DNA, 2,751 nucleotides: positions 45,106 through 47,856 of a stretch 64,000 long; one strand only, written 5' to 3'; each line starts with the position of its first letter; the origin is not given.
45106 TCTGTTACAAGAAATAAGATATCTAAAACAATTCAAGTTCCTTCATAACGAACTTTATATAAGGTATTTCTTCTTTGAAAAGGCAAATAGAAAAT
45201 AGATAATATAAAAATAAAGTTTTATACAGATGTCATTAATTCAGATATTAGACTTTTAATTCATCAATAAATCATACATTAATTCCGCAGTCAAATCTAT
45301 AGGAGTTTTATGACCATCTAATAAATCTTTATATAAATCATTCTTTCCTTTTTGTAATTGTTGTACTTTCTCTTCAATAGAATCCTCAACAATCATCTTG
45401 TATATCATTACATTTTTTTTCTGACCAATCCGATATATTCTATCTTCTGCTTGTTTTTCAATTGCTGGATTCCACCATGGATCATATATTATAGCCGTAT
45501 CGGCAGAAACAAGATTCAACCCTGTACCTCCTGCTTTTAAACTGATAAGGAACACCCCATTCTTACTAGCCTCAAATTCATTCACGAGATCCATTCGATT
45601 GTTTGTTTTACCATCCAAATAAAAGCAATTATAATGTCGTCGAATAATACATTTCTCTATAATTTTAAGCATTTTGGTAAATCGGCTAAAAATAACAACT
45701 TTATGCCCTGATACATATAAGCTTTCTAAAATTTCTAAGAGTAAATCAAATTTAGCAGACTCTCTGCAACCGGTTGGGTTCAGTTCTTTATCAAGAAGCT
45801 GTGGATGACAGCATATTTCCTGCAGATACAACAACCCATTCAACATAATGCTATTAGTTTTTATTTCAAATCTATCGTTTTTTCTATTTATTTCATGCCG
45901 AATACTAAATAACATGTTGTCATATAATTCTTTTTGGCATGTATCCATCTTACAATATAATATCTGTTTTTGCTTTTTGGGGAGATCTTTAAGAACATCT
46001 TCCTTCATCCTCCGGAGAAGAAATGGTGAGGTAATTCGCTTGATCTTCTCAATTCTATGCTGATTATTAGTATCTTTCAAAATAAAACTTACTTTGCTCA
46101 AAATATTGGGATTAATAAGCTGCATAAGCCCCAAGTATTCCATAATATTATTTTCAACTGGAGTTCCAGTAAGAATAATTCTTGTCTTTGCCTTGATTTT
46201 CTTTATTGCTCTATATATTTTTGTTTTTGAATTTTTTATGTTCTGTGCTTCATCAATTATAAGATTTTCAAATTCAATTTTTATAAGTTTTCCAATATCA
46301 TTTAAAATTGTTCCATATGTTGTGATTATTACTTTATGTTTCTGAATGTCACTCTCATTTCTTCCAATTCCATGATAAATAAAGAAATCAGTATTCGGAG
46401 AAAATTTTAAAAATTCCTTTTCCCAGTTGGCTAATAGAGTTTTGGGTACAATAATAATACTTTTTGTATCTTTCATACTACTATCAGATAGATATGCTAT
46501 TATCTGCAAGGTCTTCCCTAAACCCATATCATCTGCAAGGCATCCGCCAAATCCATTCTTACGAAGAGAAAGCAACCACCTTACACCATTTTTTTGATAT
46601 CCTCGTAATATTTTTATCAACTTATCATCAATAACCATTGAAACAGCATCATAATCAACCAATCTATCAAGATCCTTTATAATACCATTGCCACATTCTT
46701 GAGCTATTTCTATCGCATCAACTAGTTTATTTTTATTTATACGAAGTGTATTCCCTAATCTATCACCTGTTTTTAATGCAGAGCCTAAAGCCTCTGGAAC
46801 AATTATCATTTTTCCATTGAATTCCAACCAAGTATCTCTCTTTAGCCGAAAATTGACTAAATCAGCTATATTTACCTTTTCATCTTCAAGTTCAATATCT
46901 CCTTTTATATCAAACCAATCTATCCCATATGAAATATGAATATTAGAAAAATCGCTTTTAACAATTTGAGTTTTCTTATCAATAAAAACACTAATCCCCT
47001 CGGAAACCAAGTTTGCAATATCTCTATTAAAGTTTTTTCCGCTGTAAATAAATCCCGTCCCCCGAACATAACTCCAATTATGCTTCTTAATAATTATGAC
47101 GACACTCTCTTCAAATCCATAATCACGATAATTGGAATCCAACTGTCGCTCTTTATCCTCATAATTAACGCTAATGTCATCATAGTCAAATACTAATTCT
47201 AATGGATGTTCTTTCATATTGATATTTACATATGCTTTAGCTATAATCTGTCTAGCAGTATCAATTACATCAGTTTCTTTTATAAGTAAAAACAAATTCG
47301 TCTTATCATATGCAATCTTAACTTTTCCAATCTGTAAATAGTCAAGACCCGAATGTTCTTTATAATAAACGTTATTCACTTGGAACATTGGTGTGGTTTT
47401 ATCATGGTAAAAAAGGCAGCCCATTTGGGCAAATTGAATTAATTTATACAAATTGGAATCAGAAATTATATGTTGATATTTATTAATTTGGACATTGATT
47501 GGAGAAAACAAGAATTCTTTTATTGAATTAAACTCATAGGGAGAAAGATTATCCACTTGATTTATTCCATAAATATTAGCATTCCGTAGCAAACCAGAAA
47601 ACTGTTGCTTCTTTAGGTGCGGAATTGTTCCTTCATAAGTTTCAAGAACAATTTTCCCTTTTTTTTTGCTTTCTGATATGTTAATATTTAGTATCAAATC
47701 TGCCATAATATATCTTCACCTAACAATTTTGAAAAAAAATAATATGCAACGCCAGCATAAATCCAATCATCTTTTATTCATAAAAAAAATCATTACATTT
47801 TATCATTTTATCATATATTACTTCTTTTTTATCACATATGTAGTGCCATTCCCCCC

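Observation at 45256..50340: AT-rich co-directional cluster: M42 peptidase, unannotated 33-aa peptide, RRE/radical-SAM/SPASM enzyme and SNF2 helicase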

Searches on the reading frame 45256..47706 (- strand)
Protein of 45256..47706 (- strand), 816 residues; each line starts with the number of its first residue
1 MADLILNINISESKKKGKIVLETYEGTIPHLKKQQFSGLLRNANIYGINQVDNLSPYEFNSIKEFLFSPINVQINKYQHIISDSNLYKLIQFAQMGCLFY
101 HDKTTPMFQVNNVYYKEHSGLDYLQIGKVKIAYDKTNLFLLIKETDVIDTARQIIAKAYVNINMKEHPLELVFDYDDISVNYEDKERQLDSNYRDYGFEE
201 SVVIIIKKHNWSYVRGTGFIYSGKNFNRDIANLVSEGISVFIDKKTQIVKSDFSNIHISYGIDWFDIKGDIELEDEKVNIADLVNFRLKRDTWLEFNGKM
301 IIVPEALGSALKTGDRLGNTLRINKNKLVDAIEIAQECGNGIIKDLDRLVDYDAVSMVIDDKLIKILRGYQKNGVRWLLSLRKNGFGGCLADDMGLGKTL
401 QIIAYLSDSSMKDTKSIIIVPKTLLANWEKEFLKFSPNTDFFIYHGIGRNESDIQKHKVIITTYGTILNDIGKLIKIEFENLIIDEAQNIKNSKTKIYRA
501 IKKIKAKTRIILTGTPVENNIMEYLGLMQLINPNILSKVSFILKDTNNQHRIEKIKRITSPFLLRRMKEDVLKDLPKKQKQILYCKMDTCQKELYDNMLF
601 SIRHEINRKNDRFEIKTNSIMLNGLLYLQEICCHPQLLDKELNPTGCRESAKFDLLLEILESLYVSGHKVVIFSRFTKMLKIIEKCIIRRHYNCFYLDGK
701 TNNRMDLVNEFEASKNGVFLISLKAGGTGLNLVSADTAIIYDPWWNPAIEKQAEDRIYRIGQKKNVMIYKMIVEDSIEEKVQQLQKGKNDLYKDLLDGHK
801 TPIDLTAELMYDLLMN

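Call 7: search_protein_families(library=ncbifam, proteins=[window:45256-47706:-], max_evalue=0.01)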
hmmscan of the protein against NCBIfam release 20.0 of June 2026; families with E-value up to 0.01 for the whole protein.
window:45256-47706:- (816 aa): 10 families
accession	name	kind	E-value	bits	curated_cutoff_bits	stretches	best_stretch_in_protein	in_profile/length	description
NF053675.1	pilus_reg_Snf2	equivalog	4.7e-115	385.8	1100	1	332-812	555-1024/1029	pilus expression-regulating Snf2 family helicase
NF058637.1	helic_SCO1167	equivalog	8e-106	355.1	1200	1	290-799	393-913/932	SCO1167/SCO6262 family helicase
NF041790.1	anti-phage_ZorD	equivalog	1.9e-60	204.9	1500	2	456-770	703-1034/1035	type I Zorya anti-phage system protein ZorD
NF038318.1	DISARM_DrmD_b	equivalog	9.8e-21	73.6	950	2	387-595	49-271/868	DISARM system SNF2-like helicase DrmD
NF042964.1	phospholipD_antiphage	equivalog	6.8e-19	67.7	1100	2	367-533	229-427/895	phospholipase D-like domain-containing anti-phage protein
NF041062.1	DpdE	equivalog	1.9e-16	59.3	500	2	390-534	175-315/1048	protein DpdE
NF058636.1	helic_sll1366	equivalog_domain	6.7e-11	41.6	550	1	340-398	529-589/589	sll1366 family intein-prone helicase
NF003426.0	PRK04914.1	equivalog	1.3e-09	36.9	576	1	390-578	175-379/959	RNA polymerase-associated protein RapA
NF038317.1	DISARM_DrmD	equivalog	4.3e-09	35.3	610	1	651-777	485-626/1021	DISARM system SNF2-like helicase DrmD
NF004964.0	PRK06310.1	equivalog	0.001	18.5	236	0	313-354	106-147/250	DNA polymerase III subunit epsilon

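Call 8: search_protein_families(library=pfam, proteins=[window:45256-47706:-], max_evalue=0.01)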
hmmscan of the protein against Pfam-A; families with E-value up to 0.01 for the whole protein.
window:45256-47706:- (816 aa): 3 families
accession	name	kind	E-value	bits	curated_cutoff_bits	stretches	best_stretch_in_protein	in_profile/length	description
PF00176.29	SNF2-rel_dom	-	3e-65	220.6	24.9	1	370-637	1-290/290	SNF2-related domain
PF00271.37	Helicase_C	-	3.1e-21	76.1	23.5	1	652-761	2-110/110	Helicase conserved C-terminal domain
PF04851.21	ResIII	-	7.2e-14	52.5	22.5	1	367-517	4-163/164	Type III restriction enzyme, res subunit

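Call 9: search_protein_families(library=padloc, proteins=[window:45256-47706:-], max_evalue=0.01)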
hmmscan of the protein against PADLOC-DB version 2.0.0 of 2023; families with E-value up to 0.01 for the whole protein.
window:45256-47706:- (816 aa): 33 families (the best 25 are shown)
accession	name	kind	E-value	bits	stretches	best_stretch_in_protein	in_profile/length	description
PDLC02842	DpdE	-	3e-119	397.4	1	347-797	681-1154/1176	DpdE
PDLC00633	ZorD1|ZorD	-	2.9e-111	371.1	1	259-796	321-885/908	"SWI2/SNF2 helicase, Mrr-like nuclease"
PDLC02845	DpdE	-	9.6e-92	306.5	1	256-815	730-1292/1293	DpdE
PDLC02851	DpdE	-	2.4e-83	278.6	1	360-799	591-1038/1055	DpdE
PDLC02850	DpdE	-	8.5e-83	277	1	248-814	676-1260/1282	DpdE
PDLC02849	DpdE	-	5.1e-82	274.4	1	353-814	387-851/857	DpdE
PDLC00631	ZorD1|ZorD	-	1.6e-79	265.9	1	367-793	442-907/1071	"SWI2/SNF2 helicase, Mrr-like nuclease"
PDLC00629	ZorD1|ZorD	-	2.3e-77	258.9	2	452-772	599-925/1012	"SWI2/SNF2 helicase, Mrr-like nuclease"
PDLC00632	ZorD1|ZorD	-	2.4e-77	258.9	2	455-800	714-1084/1101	"SWI2/SNF2 helicase, Mrr-like nuclease"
PDLC00634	ZorD1|ZorD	-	1.6e-73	246.1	2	452-797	607-970/1208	"SWI2/SNF2 helicase, Mrr-like nuclease"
PDLC00628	ZorD1|ZorD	-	4.8e-57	191.4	1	367-780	513-949/1171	"SWI2/SNF2 helicase, Mrr-like nuclease"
PDLC00627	ZorD1|ZorD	-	1.1e-55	187.1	2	456-774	606-963/1006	"SWI2/SNF2 helicase, Mrr-like nuclease"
PDLC02854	DpdE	-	7.7e-50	167.7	2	457-796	702-1062/1083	DpdE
PDLC02848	DpdE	-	3.1e-47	159.1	1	248-685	228-681/856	DpdE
PDLC02852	DpdE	-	7.5e-42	141.3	2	361-577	460-669/905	DpdE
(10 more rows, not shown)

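Call 31: find_homologous_proteins(query=window:45256-47706:-, max_evalue=1e-100)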
Query window:45256-47706:- (816 aa): 724 proteins with E <= 1e-100 among 8000 candidates; the best 120 are listed.
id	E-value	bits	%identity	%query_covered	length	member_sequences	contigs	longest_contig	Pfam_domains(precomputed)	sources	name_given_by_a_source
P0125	0.0e+0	1826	100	100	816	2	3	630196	PF00176.30,PF00271.38,PF04851.22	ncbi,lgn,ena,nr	ncbi:MAG: DEAD/DEAH box helicase [Spirochaetia bacterium]|nr:DEAD/DEAH box helicase [Spirochaetia ba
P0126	0.0e+0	1329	71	100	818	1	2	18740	PF00270.36,PF00176.30,PF11496.15,PF00271.38,PF04851.22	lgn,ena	-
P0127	0.0e+0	1281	68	100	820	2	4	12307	PF00176.30,PF11496.15,PF00271.38,PF04851.22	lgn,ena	-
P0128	0.0e+0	1279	68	100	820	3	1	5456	PF00176.30,PF00271.38,PF04851.22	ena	-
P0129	0.0e+0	1266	68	100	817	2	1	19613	PF00270.36,PF00176.30,PF11496.15,PF00271.38,PF04851.22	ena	-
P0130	0.0e+0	1262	68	100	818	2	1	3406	PF00176.30,PF11496.15,PF00271.38,PF04851.22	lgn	-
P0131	0.0e+0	1253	67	100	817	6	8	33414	PF00270.36,PF00176.30,PF11496.15,PF00271.38,PF04851.22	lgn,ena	-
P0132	0.0e+0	1249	68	100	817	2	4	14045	PF00176.30,PF11496.15,PF00271.38,PF04851.22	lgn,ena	-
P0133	0.0e+0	1247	68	100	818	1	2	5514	PF00176.30,PF00271.38,PF04851.22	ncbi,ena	-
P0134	0.0e+0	1238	67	100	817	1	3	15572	PF00270.36,PF00176.30,PF00271.38,PF04851.22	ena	-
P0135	0.0e+0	1233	67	100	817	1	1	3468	PF00270.36,PF00176.30,PF11496.15,PF00271.38,PF04851.22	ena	-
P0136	0.0e+0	1230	67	100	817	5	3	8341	PF00176.30,PF00271.38,PF04851.22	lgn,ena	-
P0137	0.0e+0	1228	66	100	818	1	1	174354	PF00176.30,PF11496.15,PF00271.38,PF04851.22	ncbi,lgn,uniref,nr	ncbi:hypothetical protein BXO88_04035 [Oribacterium sp. C9]|uniref:DEAD/DEAH box helicase n=1 Tax=Or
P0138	0.0e+0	1198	65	100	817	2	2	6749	PF00176.30,PF11496.15,PF00271.38,PF04851.22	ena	-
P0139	0.0e+0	1186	64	100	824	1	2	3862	PF00176.30,PF11496.15,PF00271.38,PF04851.22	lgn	-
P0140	0.0e+0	1164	63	100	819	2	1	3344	PF00270.36,PF00176.30,PF00271.38,PF04851.22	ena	-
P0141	0.0e+0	1147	62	100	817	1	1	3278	PF00270.36,PF00176.30,PF00271.38,PF04851.22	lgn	-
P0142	0.0e+0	1144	62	100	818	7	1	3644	PF00176.30,PF00271.38,PF04851.22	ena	-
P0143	0.0e+0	1137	61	100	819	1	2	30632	PF00176.30,PF00271.38,PF04851.22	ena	-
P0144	0.0e+0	1090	59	100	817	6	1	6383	PF00176.30,PF00271.38,PF04851.22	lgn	-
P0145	0.0e+0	1086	60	100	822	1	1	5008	PF00176.30,PF00271.38,PF04851.22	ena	-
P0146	0.0e+0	1083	60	100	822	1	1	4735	PF00176.30,PF00271.38,PF04851.22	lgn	-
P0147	0.0e+0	1041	57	100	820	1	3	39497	PF00270.36,PF00176.30,PF00271.38,PF04851.22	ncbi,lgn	-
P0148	8.5e-286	968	54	100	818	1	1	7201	PF00270.36,PF00176.30,PF11496.15,PF00271.38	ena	-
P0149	2.4e-284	963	54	100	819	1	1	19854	PF00176.30,PF00271.38,PF04851.22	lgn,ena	-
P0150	3.1e-283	960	53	100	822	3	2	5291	PF00270.36,PF00176.30,PF00271.38,PF04851.22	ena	-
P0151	1.1e-280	951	54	100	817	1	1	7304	PF00176.30,PF00271.38,PF04851.22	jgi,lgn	-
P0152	1.7e-280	951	54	100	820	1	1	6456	PF00176.30,PF00271.38,PF04851.22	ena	-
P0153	2.7e-280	950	52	100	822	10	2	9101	PF00270.36,PF00176.30,PF00271.38,PF04851.22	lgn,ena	-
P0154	1.1e-279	948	52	100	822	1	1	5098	PF00270.36,PF00176.30,PF00271.38,PF04851.22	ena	-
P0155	1.7e-279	947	54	100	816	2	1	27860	PF00176.30,PF11496.15,PF00271.38,PF04851.22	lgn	-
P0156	2.1e-279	947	53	100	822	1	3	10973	PF00270.36,PF00176.30,PF00271.38,PF04851.22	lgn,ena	-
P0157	3.2e-279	947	53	100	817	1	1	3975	PF00176.30,PF11496.15,PF00271.38,PF04851.22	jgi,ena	-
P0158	6.7e-279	946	53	100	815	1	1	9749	PF00176.30,PF00271.38,PF04851.22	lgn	-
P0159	7.7e-278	942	53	100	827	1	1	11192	PF00176.30,PF00271.38,PF04851.22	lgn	-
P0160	1.3e-277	941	54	100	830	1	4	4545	PF00176.30,PF11496.15,PF00271.38,PF04851.22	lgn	-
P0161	2.1e-277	941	54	100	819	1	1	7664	PF00176.30,PF00271.38,PF04851.22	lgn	-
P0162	6.6e-276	936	53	100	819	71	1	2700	PF00176.30,PF00271.38,PF04851.22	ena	-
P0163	2.8e-275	934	53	100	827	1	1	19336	PF00270.36,PF00176.30,PF00271.38,PF04851.22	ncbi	-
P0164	1.2e-274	931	71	70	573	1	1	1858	PF00176.30,PF11496.15,PF00271.38,PF04851.22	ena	-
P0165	4.6e-274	929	52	100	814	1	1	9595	PF00176.30,PF00271.38,PF04851.22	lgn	-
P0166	4.9e-274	929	52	100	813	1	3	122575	PF00176.30,PF00271.38,PF04851.22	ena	-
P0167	1.7e-273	928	53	100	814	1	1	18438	PF00176.30,PF00271.38,PF04851.22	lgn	-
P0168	9.5e-273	925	53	100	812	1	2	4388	PF00176.30,PF00271.38,PF04851.22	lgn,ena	-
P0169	1.3e-272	925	53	100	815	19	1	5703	PF00176.30,PF00271.38,PF04851.22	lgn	-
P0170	3.3e-272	923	54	100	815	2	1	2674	PF00270.36,PF00176.30,PF00271.38,PF04851.22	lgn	-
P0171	4.1e-272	923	52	100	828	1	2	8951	PF00270.36,PF00176.30,PF00271.38,PF04851.22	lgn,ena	-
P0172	5.1e-272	923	52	100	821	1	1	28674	PF00176.30,PF11496.15,PF00271.38,PF04851.22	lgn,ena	-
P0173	3.6e-271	920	50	100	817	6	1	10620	PF00176.30,PF11496.15,PF00271.38,PF04851.22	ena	-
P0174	6.3e-270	916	52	100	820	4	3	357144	PF00176.30,PF00271.38,PF04851.22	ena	-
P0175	2.0e-269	914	53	100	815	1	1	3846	PF00176.30,PF00271.38,PF04851.22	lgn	-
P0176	3.4e-269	913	52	100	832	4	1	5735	PF00176.30,PF00271.38,PF04851.22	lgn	-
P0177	1.1e-268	912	53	100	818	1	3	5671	PF00176.30,PF00271.38,PF04851.22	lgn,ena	-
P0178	2.0e-268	911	52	100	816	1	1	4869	PF00176.30,PF11496.15,PF00271.38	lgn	-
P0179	3.1e-267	907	52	100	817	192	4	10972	PF00176.30,PF00271.38,PF04851.22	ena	-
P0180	5.3e-267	906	52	100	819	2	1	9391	PF00176.30,PF00271.38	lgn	-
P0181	4.7e-265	900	51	99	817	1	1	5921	PF00176.30,PF00271.38,PF04851.22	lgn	-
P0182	8.5e-265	899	50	100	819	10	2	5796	PF00270.36,PF00176.30,PF00271.38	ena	-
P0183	4.1e-264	897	52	100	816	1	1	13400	PF00176.30,PF00271.38,PF04851.22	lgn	-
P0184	6.2e-264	896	52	100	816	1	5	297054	PF00176.30,PF00271.38,PF04851.22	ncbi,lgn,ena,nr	ncbi:MAG: DEAD/DEAH box helicase [Lachnospiraceae bacterium]|nr:DEAD/DEAH box helicase [Lachnospirac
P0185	2.6e-263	894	51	100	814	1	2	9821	PF00176.30,PF00271.38,PF04851.22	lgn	-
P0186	1.7e-262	891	50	100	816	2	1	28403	PF00176.30,PF00271.38,PF04851.22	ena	-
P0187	2.5e-262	891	50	100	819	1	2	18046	PF00176.30,PF00271.38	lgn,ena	-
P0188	3.9e-262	890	51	100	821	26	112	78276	PF00176.30,PF00271.38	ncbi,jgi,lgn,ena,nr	nr:DEAD/DEAH box helicase [uncultured Schaedlerella sp.]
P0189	4.6e-261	887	52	100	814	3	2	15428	PF00176.30,PF00271.38,PF04851.22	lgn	-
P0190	6.6e-261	886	51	100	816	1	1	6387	PF00176.30,PF00271.38,PF04851.22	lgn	-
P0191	8.8e-261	886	50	100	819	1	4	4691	PF00270.36,PF00176.30,PF00271.38,PF04851.22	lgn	-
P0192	1.2e-260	885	50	100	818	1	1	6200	PF00176.30,PF00271.38,PF04851.22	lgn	-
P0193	1.6e-260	885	51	100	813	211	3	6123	PF00176.30,PF00271.38,PF04851.22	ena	-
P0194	6.9e-260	883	49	100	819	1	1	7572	PF00176.30,PF00271.38,PF04851.22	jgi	-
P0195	1.1e-259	882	49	100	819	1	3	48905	PF00270.36,PF00176.30,PF00271.38,PF04851.22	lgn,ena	-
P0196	1.1e-259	882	50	100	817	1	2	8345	PF00176.30,PF00271.38,PF04851.22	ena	-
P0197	2.0e-259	881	51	100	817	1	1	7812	PF00176.30,PF00271.38,PF04851.22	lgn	-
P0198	2.8e-259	881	49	100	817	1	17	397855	PF00176.30,PF11496.15,PF00271.38,PF04851.22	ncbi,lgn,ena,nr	ncbi:MAG: DEAD/DEAH box helicase [Ruminococcus sp.]|nr:DEAD/DEAH box helicase [Ruminococcus sp.]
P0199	3.7e-259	880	51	100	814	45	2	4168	PF00176.30,PF00271.38,PF04851.22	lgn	-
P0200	6.7e-259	879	50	100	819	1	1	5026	PF00270.36,PF00176.30,PF00271.38,PF04851.22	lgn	-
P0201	2.7e-258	877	49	100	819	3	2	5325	PF00270.36,PF00176.30,PF00271.38,PF04851.22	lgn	-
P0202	8.1e-258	876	50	100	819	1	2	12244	PF00176.30,PF00271.38,PF04851.22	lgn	-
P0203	1.1e-257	875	50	100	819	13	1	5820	PF00176.30,PF00271.38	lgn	-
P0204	1.1e-257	875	50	100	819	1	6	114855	PF00176.30,PF00271.38,PF04851.22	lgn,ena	-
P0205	1.2e-257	875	50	100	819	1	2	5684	PF00176.30,PF00271.38,PF04851.22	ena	-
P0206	1.6e-257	875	49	100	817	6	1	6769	PF00176.30,PF00271.38,PF04851.22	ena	-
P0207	2.2e-257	874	50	100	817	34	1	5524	PF00176.30,PF00271.38,PF04851.22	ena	-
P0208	3.9e-257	874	50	100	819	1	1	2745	PF00176.30,PF00271.38,PF04851.22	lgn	-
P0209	4.3e-257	873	50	100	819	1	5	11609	PF00176.30,PF00271.38,PF04851.22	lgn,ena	-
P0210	4.7e-257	873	50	100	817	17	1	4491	PF00176.30,PF00271.38,PF04851.22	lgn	-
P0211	1.3e-256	872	50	100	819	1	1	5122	PF00176.30,PF00271.38,PF04851.22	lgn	-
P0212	1.4e-256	872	50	100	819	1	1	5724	PF00270.36,PF00176.30,PF00271.38,PF04851.22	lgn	-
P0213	2.0e-256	871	50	100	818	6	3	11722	PF00176.30,PF00271.38,PF04851.22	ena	-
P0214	2.5e-256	871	50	100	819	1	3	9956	PF00270.36,PF00176.30,PF00271.38,PF04851.22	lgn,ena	-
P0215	2.7e-256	871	50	100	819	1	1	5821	PF00270.36,PF00176.30,PF00271.38,PF04851.22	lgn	-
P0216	6.3e-256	870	49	100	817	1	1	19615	PF00176.30,PF00271.38,PF04851.22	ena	-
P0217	7.6e-256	869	50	100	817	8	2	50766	PF00176.30,PF00271.38,PF04851.22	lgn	-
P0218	8.7e-256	869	49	100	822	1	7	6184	PF00176.30,PF00271.38,PF04851.22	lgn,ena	-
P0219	1.0e-255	869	49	100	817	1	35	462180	PF00176.30,PF00271.38,PF04851.22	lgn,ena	-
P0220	1.3e-255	868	49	100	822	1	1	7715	PF00176.30,PF00271.38,PF04851.22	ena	-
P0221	1.5e-255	868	49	100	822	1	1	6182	PF00176.30,PF00271.38,PF04851.22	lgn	-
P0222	2.0e-255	868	49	100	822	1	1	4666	PF00176.30,PF00271.38,PF04851.22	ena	-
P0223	2.1e-255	868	49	100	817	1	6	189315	PF00176.30,PF00271.38,PF04851.22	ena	-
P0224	2.2e-255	868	49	100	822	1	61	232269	PF00176.30,PF00271.38,PF04851.22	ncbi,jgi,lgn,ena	-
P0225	2.4e-255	868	49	100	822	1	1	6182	PF00176.30,PF00271.38,PF04851.22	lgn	-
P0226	2.9e-255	867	49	100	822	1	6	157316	PF00176.30,PF00271.38,PF04851.22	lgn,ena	-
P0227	3.3e-255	867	50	100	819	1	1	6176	PF00270.36,PF00176.30,PF00271.38,PF04851.22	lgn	-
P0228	3.4e-255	867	50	100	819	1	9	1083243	PF00270.36,PF00176.30,PF00271.38,PF04851.22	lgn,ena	-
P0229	4.4e-255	867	49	100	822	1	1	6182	PF00176.30,PF00271.38,PF04851.22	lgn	-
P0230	4.5e-255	867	49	100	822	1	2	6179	PF00176.30,PF00271.38,PF04851.22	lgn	-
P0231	6.1e-255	866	50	100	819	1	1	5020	PF00176.30,PF00271.38,PF04851.22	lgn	-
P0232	6.1e-255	866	49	100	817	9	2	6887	PF00176.30,PF00271.38,PF04851.22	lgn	-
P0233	6.3e-255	866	49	100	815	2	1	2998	PF00176.30,PF00271.38,PF04851.22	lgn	-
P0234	6.8e-255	866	49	100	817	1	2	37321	PF00176.30,PF00271.38,PF04851.22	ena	-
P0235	9.2e-255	866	50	100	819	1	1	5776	PF00176.30,PF00271.38,PF04851.22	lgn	-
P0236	1.7e-254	865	50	100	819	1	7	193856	PF00176.30,PF00271.38,PF04851.22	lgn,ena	-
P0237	2.2e-254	864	49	100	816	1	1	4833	PF00176.30,PF00271.38,PF04851.22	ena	-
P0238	8.5e-254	862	50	100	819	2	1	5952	PF00176.30,PF00271.38,PF04851.22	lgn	-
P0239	2.2e-253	861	50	100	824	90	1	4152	PF00176.30,PF00271.38,PF04851.22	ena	-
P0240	3.4e-253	860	51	100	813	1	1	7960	PF00176.30,PF00271.38,PF04851.22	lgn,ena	-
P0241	3.5e-253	860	48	100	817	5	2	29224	PF00176.30,PF00271.38,PF04851.22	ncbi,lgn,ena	-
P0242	3.7e-253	860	49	100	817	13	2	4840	PF00176.30,PF00271.38,PF04851.22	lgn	-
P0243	4.9e-253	860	49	100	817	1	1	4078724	PF00176.30,PF00271.38,PF04851.22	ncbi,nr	ncbi:SNF2-related protein [Lachnospiraceae bacterium C1.1]|nr:DEAD/DEAH box helicase [Lachnospiracea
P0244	7.4e-253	859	49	100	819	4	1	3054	PF00176.30,PF00271.38,PF04851.22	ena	-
